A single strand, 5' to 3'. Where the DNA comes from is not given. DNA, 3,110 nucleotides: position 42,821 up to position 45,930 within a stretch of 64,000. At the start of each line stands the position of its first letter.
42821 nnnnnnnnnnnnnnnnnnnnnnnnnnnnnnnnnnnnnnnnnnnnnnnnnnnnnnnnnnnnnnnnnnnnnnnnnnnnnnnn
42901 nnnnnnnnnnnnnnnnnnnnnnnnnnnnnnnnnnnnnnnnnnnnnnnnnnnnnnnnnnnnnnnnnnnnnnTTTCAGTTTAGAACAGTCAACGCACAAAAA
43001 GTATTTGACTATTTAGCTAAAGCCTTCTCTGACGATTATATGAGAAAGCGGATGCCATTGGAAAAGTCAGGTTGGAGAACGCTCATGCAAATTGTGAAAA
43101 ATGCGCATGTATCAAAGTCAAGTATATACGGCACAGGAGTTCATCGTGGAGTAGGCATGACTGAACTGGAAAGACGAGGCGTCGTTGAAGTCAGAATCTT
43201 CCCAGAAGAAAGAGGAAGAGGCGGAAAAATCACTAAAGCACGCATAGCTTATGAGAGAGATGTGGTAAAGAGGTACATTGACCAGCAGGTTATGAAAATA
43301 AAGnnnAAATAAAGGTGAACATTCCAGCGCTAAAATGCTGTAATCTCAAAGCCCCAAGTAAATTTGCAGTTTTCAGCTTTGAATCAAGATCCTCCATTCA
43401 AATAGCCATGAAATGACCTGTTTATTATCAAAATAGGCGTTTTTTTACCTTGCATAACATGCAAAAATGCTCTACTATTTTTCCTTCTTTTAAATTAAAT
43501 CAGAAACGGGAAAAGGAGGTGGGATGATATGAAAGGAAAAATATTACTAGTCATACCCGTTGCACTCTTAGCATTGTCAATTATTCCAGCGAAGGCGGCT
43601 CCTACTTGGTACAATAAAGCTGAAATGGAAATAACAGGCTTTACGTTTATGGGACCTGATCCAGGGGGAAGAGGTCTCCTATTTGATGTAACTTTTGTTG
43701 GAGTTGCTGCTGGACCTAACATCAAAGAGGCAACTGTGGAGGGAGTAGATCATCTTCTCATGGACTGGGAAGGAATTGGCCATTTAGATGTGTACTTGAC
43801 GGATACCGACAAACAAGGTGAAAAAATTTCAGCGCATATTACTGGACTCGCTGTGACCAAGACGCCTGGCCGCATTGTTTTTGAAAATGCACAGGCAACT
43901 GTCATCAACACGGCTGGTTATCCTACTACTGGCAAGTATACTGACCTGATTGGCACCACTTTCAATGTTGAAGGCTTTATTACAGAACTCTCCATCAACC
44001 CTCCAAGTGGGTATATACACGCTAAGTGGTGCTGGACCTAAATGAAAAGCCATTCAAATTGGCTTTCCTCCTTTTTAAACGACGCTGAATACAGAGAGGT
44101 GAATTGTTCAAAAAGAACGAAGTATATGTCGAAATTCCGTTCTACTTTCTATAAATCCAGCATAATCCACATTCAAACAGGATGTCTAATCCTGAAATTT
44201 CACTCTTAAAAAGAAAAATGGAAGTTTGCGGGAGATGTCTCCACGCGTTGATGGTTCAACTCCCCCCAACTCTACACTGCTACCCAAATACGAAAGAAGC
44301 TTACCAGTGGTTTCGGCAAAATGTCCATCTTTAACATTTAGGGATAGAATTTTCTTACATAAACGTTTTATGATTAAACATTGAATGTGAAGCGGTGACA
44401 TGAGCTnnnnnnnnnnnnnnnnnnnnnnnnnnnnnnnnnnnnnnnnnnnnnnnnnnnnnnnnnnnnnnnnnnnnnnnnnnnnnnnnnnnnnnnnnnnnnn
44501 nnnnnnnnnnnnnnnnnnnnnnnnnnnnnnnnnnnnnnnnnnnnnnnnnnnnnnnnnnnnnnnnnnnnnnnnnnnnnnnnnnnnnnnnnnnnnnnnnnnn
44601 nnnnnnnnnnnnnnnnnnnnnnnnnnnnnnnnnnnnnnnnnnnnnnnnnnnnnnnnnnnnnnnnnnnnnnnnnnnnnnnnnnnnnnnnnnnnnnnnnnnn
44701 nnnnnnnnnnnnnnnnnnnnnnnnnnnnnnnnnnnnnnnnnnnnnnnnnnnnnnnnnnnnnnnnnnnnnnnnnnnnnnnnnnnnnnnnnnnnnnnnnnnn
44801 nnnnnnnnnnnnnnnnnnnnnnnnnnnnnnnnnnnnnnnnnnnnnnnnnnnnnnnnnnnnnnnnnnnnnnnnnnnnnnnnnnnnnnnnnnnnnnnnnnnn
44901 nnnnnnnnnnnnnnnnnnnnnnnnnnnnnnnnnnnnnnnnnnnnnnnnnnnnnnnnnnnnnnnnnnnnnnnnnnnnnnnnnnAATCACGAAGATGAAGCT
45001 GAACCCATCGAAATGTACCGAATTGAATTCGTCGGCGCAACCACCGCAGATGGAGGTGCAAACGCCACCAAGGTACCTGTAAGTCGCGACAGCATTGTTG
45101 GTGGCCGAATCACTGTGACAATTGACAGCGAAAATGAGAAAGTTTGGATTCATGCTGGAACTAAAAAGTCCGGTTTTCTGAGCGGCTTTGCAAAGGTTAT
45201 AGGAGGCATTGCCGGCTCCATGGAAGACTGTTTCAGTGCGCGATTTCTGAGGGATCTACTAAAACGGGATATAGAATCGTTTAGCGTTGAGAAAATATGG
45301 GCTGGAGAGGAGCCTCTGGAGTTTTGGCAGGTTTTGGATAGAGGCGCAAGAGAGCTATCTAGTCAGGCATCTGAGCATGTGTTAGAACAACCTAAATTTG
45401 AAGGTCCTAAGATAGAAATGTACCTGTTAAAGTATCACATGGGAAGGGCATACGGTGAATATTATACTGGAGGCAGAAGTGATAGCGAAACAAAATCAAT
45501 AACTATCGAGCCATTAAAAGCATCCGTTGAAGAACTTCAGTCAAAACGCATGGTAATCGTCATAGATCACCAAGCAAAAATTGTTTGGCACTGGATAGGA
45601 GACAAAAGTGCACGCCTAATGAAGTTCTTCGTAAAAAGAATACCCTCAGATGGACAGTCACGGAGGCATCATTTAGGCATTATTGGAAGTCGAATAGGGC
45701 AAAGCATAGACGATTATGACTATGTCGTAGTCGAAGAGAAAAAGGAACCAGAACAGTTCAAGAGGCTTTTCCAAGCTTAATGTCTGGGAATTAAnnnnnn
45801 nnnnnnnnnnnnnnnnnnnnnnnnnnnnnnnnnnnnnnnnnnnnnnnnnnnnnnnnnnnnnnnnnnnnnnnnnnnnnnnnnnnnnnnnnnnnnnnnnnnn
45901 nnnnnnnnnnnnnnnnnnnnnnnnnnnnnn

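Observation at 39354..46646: Four co-directional orphan genes form an accessory-looking block between tRNA-Cys and a MATE transporter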

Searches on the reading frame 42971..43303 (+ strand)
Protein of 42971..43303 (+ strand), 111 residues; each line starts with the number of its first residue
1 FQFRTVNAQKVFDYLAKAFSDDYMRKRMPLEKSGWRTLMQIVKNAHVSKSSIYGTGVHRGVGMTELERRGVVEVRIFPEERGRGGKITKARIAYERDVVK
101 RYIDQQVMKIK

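Call 77: search_solved_structures(query=A8, max_evalue=10, show_alignments=2)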
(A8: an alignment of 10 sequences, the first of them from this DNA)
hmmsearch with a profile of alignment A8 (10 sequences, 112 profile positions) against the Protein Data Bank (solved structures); distinct sequences matched with E-value up to 10: 3.
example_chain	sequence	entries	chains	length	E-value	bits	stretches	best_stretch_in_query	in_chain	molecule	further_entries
2qby_B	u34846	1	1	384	0.051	16.8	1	62-105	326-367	Cell division control protein 6 homolog 3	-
2pr7_A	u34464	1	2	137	0.23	14.7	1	32-82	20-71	Haloacid dehalogenase/epoxide hydrolase family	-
9hm0_a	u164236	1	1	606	0.97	12.7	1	58-104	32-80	ATPase expression protein 3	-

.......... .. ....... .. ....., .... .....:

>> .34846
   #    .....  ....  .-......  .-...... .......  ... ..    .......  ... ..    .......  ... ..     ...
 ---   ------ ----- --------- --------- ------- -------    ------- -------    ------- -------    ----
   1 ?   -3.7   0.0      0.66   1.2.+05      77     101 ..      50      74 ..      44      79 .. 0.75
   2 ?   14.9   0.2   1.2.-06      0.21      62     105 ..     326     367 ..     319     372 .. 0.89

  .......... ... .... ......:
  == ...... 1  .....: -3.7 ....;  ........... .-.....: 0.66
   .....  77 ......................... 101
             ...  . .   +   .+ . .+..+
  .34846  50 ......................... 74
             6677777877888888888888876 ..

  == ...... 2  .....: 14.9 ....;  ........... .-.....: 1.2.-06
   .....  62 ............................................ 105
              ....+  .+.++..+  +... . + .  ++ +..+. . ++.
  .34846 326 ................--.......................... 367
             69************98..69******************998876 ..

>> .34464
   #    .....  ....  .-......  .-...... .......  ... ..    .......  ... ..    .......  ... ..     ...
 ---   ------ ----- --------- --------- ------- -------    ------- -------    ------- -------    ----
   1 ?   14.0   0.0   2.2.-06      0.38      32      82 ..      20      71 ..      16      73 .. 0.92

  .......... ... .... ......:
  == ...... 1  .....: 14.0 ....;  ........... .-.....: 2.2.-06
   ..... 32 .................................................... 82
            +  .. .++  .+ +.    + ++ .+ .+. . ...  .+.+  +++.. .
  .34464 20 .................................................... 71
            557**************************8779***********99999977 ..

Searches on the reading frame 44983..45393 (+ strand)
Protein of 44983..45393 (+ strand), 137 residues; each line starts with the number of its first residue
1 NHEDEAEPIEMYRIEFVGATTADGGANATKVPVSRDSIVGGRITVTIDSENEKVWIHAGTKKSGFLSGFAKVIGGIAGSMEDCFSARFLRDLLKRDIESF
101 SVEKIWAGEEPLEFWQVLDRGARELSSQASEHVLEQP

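Call 68: search_solved_structures(query=window:44983-45393:+, max_evalue=10, show_alignments=3)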
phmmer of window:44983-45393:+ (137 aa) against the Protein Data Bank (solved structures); distinct sequences matched with E-value up to 10: 7.
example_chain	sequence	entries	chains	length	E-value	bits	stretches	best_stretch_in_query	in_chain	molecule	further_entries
6h45_A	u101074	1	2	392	0.53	13.7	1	76-122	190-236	Queuine tRNA-ribosyltransferase catalytic subunit 1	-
6h42_A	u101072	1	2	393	0.53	13.7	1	76-122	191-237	Queuine tRNA-ribosyltransferase catalytic subunit 1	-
7nq4_A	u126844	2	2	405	0.55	13.7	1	76-122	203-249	Queuine tRNA-ribosyltransferase catalytic subunit 1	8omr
4ui9_R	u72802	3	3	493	0.94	12.9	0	51-99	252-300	FIZZY-RELATED PROTEIN HOMOLOG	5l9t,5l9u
7b2i_C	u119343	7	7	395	0.95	12.9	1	77-119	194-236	Queuine tRNA-ribosyltransferase catalytic subunit 1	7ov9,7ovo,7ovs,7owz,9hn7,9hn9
6h62_A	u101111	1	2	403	0.97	12.9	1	77-119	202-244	Queuine tRNA-ribosyltransferase catalytic subunit 1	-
8tar_R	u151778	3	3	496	1.4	12.4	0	51-99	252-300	Fizzy-related protein homolog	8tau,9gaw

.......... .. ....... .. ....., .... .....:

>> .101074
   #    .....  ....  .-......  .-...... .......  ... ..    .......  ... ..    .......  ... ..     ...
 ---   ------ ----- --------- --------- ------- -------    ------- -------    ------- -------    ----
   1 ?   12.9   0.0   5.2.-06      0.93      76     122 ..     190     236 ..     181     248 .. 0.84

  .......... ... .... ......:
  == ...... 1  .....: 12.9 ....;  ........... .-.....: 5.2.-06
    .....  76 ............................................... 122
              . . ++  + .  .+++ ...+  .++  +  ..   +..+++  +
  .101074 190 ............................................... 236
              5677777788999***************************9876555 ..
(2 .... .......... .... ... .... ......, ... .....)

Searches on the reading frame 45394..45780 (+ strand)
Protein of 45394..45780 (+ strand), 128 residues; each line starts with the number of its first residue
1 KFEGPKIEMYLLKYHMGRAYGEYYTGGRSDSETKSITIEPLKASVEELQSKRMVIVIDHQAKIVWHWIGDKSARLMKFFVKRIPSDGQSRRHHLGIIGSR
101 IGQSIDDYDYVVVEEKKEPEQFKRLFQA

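Call 67: search_solved_structures(query=window:45394-45780:+, max_evalue=10, show_alignments=3)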
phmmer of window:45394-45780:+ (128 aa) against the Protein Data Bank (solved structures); distinct sequences matched with E-value up to 10: 1.
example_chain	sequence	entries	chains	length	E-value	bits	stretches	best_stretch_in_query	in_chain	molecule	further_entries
7c2f_B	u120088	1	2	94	0.089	16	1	39-84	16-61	Gelsolin-like domain-containing protein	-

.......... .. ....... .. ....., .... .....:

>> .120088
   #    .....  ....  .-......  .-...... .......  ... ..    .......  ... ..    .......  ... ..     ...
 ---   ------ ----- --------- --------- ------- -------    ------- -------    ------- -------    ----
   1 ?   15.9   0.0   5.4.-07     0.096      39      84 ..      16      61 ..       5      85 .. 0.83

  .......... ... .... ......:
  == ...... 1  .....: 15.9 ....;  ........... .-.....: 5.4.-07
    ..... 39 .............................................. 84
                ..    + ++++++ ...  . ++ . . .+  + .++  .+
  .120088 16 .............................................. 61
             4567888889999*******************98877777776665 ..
